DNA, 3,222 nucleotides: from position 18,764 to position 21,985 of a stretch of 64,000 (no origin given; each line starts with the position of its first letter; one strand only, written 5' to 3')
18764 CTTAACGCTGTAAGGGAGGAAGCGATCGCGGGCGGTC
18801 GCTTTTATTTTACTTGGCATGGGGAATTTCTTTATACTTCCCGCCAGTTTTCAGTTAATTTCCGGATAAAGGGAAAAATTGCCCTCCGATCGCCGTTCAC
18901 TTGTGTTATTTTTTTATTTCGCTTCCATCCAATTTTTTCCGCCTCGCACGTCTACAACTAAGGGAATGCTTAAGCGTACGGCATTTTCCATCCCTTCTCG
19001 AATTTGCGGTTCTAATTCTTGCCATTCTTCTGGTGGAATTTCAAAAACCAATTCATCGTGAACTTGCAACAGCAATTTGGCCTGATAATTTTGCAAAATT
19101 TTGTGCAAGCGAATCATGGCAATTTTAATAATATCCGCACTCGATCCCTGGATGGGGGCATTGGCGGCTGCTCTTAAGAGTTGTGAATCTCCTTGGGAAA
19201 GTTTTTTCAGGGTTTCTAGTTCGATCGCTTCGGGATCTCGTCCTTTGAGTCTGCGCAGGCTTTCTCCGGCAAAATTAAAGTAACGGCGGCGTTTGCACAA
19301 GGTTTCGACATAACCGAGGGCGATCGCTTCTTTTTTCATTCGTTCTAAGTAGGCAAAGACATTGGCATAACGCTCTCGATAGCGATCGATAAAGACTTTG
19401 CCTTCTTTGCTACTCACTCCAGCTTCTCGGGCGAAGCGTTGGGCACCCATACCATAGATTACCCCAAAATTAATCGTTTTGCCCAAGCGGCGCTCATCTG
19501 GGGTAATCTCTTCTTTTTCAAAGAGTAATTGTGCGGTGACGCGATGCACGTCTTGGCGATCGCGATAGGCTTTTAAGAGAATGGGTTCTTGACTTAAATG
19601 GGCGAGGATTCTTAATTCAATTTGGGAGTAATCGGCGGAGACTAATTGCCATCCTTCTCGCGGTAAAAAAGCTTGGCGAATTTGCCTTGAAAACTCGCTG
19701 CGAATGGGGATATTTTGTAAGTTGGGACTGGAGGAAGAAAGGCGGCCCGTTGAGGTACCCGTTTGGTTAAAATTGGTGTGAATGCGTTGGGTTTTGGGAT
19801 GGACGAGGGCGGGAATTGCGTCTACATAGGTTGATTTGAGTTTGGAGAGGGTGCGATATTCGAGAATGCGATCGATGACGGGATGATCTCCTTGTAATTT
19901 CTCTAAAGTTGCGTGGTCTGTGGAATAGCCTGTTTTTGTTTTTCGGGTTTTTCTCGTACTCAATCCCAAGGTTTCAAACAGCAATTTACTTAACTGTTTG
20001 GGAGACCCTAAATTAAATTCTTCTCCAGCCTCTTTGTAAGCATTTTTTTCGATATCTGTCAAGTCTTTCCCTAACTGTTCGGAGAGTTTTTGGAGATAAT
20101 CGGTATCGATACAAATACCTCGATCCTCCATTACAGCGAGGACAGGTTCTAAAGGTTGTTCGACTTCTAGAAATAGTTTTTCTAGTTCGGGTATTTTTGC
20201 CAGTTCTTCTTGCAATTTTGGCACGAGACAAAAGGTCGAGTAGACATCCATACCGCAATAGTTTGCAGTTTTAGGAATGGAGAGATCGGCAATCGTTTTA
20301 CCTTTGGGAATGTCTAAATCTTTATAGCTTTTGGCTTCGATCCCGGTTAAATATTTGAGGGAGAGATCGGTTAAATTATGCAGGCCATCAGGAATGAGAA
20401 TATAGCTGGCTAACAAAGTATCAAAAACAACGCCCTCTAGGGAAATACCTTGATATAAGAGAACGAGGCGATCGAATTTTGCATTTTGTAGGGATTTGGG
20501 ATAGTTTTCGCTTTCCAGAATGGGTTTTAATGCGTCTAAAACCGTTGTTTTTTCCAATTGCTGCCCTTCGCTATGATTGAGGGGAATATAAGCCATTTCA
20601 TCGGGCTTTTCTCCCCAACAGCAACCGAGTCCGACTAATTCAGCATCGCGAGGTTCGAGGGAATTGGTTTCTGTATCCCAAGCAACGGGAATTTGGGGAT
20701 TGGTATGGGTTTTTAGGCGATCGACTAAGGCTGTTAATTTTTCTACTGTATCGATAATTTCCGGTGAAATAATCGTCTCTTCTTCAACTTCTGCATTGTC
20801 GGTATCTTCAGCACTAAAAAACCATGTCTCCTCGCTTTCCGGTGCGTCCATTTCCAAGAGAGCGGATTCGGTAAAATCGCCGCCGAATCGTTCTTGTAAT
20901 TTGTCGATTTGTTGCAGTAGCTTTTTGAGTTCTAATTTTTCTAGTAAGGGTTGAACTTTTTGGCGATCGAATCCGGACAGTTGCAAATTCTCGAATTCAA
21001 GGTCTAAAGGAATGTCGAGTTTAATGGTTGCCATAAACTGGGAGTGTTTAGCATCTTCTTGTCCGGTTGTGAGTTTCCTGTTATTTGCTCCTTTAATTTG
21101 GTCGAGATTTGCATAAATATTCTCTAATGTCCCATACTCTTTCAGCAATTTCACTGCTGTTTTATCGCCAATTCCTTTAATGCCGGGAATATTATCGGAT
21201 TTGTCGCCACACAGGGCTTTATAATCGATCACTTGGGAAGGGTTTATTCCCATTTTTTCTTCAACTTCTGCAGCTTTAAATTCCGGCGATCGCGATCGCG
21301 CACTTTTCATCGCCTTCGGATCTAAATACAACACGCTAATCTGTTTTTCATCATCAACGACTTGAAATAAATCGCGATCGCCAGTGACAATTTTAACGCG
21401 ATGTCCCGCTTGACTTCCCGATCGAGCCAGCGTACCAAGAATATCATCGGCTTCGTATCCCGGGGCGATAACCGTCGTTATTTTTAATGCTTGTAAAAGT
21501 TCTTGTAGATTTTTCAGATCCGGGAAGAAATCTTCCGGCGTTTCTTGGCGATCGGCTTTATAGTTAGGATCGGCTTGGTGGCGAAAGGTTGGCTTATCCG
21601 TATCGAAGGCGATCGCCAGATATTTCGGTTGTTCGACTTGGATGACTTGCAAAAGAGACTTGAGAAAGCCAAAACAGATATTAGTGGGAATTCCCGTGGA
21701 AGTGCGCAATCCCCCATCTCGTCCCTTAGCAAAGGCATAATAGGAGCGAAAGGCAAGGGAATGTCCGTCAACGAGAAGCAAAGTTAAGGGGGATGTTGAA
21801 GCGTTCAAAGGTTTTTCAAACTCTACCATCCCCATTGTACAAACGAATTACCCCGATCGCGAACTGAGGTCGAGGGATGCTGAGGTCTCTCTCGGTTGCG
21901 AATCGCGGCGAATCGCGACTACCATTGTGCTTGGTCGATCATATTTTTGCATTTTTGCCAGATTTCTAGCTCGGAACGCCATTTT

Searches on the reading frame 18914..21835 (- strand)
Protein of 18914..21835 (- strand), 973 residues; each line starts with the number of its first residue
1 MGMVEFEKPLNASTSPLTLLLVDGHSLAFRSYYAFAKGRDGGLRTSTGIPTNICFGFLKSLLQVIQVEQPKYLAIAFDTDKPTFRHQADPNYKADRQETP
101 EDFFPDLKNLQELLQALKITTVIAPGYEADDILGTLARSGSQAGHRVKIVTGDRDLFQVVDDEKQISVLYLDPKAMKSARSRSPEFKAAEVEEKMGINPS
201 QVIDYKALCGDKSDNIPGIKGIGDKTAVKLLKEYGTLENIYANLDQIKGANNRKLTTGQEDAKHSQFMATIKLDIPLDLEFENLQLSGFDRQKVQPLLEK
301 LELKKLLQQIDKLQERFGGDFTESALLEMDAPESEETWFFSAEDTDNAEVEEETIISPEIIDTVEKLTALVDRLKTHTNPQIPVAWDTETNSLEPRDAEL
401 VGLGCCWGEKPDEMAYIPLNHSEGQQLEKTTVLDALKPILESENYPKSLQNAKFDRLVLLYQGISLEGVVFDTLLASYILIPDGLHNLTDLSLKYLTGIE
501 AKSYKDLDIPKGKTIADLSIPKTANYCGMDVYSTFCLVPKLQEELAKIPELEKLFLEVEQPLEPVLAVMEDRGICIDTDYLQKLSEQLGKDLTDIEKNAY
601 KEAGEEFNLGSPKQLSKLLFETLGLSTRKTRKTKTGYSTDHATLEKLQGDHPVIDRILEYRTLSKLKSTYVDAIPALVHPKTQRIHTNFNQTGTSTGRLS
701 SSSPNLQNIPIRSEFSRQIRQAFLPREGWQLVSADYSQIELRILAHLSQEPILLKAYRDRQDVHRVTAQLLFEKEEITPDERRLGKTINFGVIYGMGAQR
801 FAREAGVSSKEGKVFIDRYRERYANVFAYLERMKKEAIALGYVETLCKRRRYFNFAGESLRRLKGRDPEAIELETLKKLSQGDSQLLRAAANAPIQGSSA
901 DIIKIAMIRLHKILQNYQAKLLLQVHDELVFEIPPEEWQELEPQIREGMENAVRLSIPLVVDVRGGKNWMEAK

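Call 74: search_protein_families(library=pfam, proteins=[window:18914-21835:-], max_evalue=0.001)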
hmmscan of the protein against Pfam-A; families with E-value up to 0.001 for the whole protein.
window:18914-21835:- (973 aa): 5 families
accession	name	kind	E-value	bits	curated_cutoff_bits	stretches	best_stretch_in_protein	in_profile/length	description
PF00476.26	DNA_pol_A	-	1.7e-148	495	34.3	1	579-971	2-381/381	DNA polymerase family A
PF02739.22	5_3_exonuc_N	-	1.4e-52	178.2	34.3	1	18-196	1-164/164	5'-3' exonuclease, N-terminal resolvase-like domain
PF01367.25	5_3_exonuc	-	2.8e-34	117.9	40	1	197-291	1-96/97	5'-3' exonuclease, C-terminal SAM fold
PF01612.26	DNA_pol_A_exo1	-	9.4e-26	91.1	23.6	1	359-545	2-172/173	3'-5' exonuclease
PF22619.2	DNA_polI_exo1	-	3.7e-07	30.5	27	1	434-484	38-88/140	DNA polymerase I, ribonuclease H-like domain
